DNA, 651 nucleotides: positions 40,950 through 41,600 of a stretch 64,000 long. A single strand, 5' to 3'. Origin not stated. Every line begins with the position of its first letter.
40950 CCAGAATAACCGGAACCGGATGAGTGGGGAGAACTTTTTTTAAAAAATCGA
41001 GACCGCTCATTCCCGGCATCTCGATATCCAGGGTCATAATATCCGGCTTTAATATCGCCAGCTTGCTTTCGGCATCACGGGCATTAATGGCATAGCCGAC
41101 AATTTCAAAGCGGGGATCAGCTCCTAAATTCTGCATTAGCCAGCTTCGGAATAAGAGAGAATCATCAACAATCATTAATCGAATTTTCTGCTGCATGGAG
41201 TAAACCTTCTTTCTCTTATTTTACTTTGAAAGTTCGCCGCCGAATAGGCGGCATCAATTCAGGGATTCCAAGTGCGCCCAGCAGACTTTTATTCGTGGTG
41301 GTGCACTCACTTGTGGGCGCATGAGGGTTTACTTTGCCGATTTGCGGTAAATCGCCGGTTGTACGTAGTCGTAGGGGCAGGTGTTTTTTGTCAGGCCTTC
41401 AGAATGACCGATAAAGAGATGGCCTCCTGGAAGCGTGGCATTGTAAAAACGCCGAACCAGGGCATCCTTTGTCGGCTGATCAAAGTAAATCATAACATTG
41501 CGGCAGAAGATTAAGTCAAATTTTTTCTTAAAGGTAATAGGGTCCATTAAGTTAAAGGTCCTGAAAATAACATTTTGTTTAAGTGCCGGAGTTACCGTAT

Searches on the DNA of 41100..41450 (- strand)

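Call 6: search_rna_families(source=window, start=41100, end=41450, threshold=evalue, max_evalue=10, show_alignments=3)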
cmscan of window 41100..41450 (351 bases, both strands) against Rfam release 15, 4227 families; matches with E-value up to 10: 2.
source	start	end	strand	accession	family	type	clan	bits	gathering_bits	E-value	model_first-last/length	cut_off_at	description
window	41232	41259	+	RF01317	CRISPR-DR4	Gene; CRISPR;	CL00014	19.5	35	0.12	1-28/28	no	CRISPR RNA direct repeat element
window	41182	41255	-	RF00225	IRES_Tobamo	Cis-reg; IRES;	-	14.5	50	9.5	1-151/151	no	Tobamovirus internal ribosome entry site (IRES)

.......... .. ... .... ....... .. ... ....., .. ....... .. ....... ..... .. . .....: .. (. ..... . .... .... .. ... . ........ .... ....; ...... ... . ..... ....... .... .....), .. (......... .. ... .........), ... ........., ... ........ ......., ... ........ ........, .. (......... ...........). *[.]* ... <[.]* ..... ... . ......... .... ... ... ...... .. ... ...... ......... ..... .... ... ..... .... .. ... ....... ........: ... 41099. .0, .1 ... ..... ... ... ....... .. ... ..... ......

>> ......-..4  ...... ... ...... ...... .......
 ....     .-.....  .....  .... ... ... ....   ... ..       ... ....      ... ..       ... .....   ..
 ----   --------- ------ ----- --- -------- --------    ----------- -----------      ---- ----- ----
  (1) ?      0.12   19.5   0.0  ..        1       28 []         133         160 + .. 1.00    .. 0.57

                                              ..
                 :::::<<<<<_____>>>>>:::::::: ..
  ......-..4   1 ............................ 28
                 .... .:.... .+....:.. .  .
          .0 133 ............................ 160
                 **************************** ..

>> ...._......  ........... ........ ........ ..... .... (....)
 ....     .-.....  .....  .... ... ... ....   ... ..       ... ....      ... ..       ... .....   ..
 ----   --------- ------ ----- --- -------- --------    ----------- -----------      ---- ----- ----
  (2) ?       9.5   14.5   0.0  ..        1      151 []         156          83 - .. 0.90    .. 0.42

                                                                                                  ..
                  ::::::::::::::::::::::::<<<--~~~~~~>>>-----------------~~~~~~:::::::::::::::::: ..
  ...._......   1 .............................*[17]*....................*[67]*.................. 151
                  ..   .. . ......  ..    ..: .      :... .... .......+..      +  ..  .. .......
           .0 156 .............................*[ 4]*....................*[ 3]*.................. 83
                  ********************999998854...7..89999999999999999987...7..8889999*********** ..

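Call 25: build_rna_model(alignment_id=A4)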
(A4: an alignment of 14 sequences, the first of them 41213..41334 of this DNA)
Model R1 built from alignment A4 (14 sequences, 127 columns); structure: RNAalifold consensus.
model positions 122; base pairs 19; branch points 1; effective number of sequences 1.6; information 0.589 bits per position. Calibrated on 0.2 Mb of random sequence (short: E-values are rough).
structure used (alignment columns):
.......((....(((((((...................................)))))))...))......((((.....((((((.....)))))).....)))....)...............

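Call 27: search_with_rna_model(model_id=R1, sources=[window, L001, L002, L003, L004, L005, L006, L007, L008, L009, L010, L011, L012, L013, L014, L015, L016, L017, L018, L019, L020, L021, L022, L023], max_evalue=10)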
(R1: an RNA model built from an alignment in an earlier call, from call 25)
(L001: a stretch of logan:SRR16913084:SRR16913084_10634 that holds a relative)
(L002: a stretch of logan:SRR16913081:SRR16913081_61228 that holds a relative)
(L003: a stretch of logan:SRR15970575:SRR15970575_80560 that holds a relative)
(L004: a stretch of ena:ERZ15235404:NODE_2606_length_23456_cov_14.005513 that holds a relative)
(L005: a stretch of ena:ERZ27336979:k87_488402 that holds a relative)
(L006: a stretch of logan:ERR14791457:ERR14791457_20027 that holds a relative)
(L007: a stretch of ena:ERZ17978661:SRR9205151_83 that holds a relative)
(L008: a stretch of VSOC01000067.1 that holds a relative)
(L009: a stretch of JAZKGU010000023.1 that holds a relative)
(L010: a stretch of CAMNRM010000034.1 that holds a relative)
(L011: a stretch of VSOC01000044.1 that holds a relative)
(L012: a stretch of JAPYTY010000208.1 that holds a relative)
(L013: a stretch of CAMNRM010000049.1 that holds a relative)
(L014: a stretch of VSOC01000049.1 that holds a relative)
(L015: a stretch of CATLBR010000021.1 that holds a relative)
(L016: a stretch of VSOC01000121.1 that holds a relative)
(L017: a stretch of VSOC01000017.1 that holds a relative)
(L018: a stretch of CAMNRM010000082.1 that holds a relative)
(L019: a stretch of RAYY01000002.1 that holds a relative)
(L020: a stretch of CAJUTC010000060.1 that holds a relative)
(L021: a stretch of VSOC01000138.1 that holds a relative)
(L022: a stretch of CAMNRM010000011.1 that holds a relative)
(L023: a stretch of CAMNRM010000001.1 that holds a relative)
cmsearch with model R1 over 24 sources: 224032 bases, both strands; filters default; matches with E-value up to 10: 24.
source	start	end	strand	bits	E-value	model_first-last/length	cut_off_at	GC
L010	3258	3379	-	148.6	4.1e-38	1-122/122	no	0.46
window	41213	41334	-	143.4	1.1e-36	1-122/122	no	0.49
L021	7029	7149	+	139.4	1.4e-35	1-122/122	no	0.47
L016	4958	5079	+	138.7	2.2e-35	1-122/122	no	0.48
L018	2617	2738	+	135.5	1.6e-34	1-122/122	no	0.46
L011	4260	4381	+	135.4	1.7e-34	1-122/122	no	0.47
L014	1426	1546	-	135.3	1.8e-34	1-122/122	no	0.51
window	50641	50762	+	135.1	2e-34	1-122/122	no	0.5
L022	6970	7091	-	133.4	6e-34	1-122/122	no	0.47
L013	1173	1291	+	132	1.5e-33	1-122/122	no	0.44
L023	6049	6169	-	129.4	7.6e-33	1-122/122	no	0.41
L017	3320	3440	+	128.6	1.3e-32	1-122/122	no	0.52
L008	2833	2954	-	124.7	1.5e-31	1-122/122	no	0.47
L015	7761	7886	-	119.9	3.2e-30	1-122/122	no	0.53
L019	172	289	+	108.9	3.3e-27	1-122/122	no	0.47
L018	840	961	+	95.9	1.2e-23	1-122/122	no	0.47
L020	7560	7681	-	78.7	6.8e-19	1-122/122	no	0.46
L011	6930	7063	-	19.1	0.017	1-122/122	no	0.3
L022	4299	4393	+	17.4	0.049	1-122/122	no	0.31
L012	214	260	-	15.7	0.14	14-65/122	no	0.49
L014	5396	5518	+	14.2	0.36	1-122/122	no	0.41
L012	217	262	+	12.2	1.3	14-64/122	no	0.5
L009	7226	7281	-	10.6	3.6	11-65/122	no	0.62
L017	1027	1096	-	10.1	5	1-122/122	no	0.36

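Call 41: search_with_rna_model(model_id=R1, sources=[L024, L025, L026, L027, L028, L029, L030, L031, L032, L033], max_evalue=1)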
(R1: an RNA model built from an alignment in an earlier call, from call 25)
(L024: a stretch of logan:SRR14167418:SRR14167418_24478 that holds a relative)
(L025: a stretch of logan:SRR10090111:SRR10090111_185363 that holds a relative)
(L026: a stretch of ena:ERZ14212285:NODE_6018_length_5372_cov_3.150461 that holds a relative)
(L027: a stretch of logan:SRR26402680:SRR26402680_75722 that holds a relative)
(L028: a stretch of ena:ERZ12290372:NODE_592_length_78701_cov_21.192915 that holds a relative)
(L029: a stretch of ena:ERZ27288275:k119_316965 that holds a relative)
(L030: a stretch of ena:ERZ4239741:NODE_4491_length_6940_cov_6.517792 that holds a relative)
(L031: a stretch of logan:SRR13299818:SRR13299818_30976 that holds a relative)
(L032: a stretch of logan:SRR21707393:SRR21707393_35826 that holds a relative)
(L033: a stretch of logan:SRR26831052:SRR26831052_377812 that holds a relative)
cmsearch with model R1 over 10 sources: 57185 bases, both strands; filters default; matches with E-value up to 1: 2.
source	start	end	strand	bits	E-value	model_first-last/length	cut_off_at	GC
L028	17343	17416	-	11.7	0.47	1-122/122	no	0.36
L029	13950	14023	-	11.7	0.47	1-122/122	no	0.36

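Call 43: search_with_rna_model(model_id=R1, sources=[L034, L035, L036, L037, L038, L039, L040, L041, L042, L043, L044, L045, L046, L047, L048, L049, L050, L051, L052, L053, L054, L055, L056, L057, L058, L059, L060, L061, L062, L063, L064, L065, L066, L067, L068, L069, L070, L071, L072, L073, L074, L075, L076, L077, L078, L079, L080, L081, L082, L083, L084, L085, L086, L087, L088, L089, L090, L091, L092, L093, L094, L095, L096, L097, L098, L099, L100, L101, L102, L103, L104, L105, L106, L107, L108, L109, L110, L111], max_evalue=0.001, make_alignment=true)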
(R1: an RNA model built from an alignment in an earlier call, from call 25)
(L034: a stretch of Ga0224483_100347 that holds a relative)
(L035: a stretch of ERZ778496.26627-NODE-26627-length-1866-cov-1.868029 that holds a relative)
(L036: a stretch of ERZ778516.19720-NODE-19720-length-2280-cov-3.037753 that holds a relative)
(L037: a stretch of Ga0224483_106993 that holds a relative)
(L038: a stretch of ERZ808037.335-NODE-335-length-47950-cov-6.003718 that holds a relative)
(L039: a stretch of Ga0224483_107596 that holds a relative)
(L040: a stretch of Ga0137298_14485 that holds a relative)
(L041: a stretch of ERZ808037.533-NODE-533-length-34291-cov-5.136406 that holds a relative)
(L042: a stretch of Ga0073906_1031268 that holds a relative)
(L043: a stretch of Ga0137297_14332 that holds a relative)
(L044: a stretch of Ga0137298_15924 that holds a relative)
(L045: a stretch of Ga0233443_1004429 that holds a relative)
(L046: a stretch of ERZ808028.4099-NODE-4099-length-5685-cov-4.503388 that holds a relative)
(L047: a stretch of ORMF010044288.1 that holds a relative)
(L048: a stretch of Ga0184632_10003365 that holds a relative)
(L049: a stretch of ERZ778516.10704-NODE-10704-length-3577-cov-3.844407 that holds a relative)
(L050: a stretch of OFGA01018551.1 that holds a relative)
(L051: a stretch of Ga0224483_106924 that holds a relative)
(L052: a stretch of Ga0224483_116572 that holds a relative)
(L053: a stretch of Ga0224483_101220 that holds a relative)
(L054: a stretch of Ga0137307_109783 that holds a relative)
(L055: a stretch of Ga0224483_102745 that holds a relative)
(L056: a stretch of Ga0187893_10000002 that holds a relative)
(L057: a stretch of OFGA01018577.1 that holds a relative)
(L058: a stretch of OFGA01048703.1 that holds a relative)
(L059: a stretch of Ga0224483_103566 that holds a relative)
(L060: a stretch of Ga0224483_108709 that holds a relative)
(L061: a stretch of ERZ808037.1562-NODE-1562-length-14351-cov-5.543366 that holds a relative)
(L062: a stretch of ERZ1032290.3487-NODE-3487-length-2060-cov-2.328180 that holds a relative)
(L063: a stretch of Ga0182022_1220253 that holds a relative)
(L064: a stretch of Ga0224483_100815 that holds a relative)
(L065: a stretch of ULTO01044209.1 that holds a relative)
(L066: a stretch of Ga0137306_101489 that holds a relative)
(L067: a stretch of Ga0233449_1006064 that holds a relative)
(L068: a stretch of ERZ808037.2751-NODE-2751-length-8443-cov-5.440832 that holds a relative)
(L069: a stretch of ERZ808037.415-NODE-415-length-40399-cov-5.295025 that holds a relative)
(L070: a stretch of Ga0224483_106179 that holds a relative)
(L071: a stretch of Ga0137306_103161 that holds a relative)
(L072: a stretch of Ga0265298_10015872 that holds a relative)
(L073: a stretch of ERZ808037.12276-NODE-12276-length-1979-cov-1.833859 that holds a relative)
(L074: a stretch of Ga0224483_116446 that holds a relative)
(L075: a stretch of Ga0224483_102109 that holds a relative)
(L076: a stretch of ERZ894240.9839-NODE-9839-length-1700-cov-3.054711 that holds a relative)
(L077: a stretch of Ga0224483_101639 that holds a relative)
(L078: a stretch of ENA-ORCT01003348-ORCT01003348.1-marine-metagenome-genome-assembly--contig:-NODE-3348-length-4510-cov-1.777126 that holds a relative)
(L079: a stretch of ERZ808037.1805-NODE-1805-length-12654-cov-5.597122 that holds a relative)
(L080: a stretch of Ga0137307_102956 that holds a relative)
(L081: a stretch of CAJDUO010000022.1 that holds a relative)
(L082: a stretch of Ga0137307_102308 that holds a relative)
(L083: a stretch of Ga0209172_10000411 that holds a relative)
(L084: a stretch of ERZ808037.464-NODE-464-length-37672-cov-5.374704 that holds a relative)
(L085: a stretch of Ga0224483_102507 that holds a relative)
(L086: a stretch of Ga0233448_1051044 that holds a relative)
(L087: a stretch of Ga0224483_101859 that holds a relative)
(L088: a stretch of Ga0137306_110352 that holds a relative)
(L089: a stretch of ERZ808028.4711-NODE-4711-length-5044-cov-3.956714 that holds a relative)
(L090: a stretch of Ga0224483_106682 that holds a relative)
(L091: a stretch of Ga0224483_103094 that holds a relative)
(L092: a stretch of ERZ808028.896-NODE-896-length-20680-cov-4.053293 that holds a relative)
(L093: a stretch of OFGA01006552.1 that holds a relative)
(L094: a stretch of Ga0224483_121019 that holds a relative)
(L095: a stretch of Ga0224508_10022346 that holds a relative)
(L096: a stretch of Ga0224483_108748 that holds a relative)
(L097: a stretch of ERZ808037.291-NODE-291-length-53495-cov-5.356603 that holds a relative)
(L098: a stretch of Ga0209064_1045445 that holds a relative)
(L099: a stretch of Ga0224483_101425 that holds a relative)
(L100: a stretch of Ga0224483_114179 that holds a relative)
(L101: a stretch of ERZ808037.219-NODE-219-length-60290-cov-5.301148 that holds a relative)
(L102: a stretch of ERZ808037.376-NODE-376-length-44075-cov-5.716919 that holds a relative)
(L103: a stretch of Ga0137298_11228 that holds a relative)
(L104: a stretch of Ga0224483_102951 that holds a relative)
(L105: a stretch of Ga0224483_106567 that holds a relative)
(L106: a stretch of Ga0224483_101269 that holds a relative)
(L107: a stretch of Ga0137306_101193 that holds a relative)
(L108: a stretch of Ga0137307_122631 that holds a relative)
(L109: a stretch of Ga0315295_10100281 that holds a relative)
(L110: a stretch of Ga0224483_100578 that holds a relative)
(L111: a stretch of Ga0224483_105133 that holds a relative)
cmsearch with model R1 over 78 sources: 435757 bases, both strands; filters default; matches with E-value up to 0.001: 75.
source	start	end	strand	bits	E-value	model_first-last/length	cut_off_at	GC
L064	4204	4325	-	142.2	4.7e-36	1-122/122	no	0.45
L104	5035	5156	-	140.3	1.5e-35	1-122/122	no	0.44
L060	295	416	+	139.9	1.9e-35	1-122/122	no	0.41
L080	2865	2986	+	139.4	2.7e-35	1-122/122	no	0.45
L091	2914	3035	-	137.7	8e-35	1-122/122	no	0.46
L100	1294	1415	+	137.2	1.1e-34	1-122/122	no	0.46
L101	14635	14756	+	136.8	1.4e-34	1-122/122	no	0.49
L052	1182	1303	-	136.4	1.8e-34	1-122/122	no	0.47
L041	2206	2326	-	135.3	3.6e-34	1-122/122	no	0.51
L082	12226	12346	-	135.3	3.6e-34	1-122/122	no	0.51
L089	3899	4019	-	135.3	3.6e-34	1-122/122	no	0.51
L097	2778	2899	+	133.6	1e-33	1-122/122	no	0.46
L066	84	205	-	133.4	1.2e-33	1-122/122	no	0.48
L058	29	150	+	132.9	1.7e-33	1-122/122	no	0.5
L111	120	241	+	132.6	1.9e-33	1-122/122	no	0.5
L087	1086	1207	-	132.3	2.5e-33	1-122/122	no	0.45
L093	646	767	+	131.9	3.1e-33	1-122/122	no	0.48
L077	3502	3623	+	131.5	3.9e-33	1-122/122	no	0.52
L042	802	923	+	131.5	4e-33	1-122/122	no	0.46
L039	2227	2347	-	130.6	7.2e-33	1-122/122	no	0.45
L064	5346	5467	+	130.4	8e-33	1-122/122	no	0.5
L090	20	141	-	130.3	8.6e-33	1-122/122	no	0.48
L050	1208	1328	+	130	1e-32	1-122/122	no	0.45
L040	779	900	-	128.7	2.4e-32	1-122/122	no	0.45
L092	8208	8330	+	128.6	2.5e-32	1-122/122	no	0.47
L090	2646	2767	+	128.6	2.5e-32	1-122/122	no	0.46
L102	1564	1684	+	128.6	2.6e-32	1-122/122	no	0.52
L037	2778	2899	+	127.7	4.4e-32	1-122/122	no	0.48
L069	4631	4752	-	126.7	8.4e-32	1-122/122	no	0.47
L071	4667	4788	-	126.7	8.4e-32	1-122/122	no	0.47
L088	4532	4653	+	125.5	1.8e-31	1-122/122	no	0.45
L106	16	137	+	123.3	7.2e-31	1-122/122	no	0.43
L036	1823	1943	-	122.9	9e-31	1-122/122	no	0.48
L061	9656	9776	+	121.7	1.9e-30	1-122/122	no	0.46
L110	10245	10366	+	121.1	2.9e-30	1-122/122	no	0.42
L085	4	124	-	120.3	4.9e-30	1-122/122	no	0.45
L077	3755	3875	+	119.1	1e-29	1-122/122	no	0.47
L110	2246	2366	-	119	1.1e-29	1-122/122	no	0.44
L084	9755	9876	+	119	1.1e-29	1-122/122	no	0.44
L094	998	1118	+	118.4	1.6e-29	1-122/122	no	0.46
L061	6022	6142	+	118.1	1.9e-29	1-122/122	no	0.53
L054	1072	1192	-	118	2.1e-29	1-122/122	no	0.51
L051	1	122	-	117.9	2.2e-29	1-122/122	no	0.52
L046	452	571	-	117.1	3.7e-29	1-122/122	no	0.47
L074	1280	1401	-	114.1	2.4e-28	1-122/122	no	0.43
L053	8300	8406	+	113.8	2.9e-28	1-108/122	3'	0.51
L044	780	901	+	112.7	5.8e-28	1-122/122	no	0.47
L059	661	782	+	112.7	5.8e-28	1-122/122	no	0.47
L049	481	601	-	112.1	8.7e-28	1-122/122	no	0.49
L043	405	528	+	110.7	2.1e-27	1-122/122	no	0.5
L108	1641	1761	+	109.8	3.8e-27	1-122/122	no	0.49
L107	826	945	+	109.2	5.6e-27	1-122/122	no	0.45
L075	2622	2742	-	104.8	8.5e-26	1-122/122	no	0.48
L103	11049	11169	-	102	5.1e-25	1-122/122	no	0.44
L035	619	741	-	100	1.8e-24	1-122/122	no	0.49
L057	51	173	+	100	1.8e-24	1-122/122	no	0.49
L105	2858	2980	-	100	1.8e-24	1-122/122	no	0.49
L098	3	125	+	96.2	2e-23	1-122/122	no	0.51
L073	19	140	+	92.5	2.1e-22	1-122/122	no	0.5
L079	2143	2260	-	91.2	4.8e-22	1-122/122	no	0.45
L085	5534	5650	-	90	1.1e-21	1-122/122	no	0.53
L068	8360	8443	-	87.5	4.9e-21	39-122/122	5'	0.45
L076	1017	1142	-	85.3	2e-20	1-122/122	no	0.54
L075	6181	6302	+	82.7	1.1e-19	1-122/122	no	0.44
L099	7660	7774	+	80.6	4e-19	1-122/122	no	0.44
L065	496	620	+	76.6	5.1e-18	1-122/122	no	0.59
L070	3128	3197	-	75.5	1e-17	53-122/122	5'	0.44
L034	4902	5041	+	70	3.3e-16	1-122/122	no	0.46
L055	61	182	-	59.7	2.2e-13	1-122/122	no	0.42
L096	1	68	+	53.9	8.8e-12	55-122/122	5'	0.5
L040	1883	2012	+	42.2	1.4e-08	1-122/122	no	0.49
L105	2981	3045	-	35.5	9.9e-07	8-108/122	no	0.51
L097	3231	3350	-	35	1.4e-06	1-122/122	no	0.49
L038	2600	2684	-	34.9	1.4e-06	1-122/122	no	0.38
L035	742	782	-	25.9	0.00043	68-108/122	no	0.46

Alignment A7: 75 matches aligned to the model, 228 columns, each read 5' to 3' on its own strand. Consensus structure (alignment columns), stored with it:
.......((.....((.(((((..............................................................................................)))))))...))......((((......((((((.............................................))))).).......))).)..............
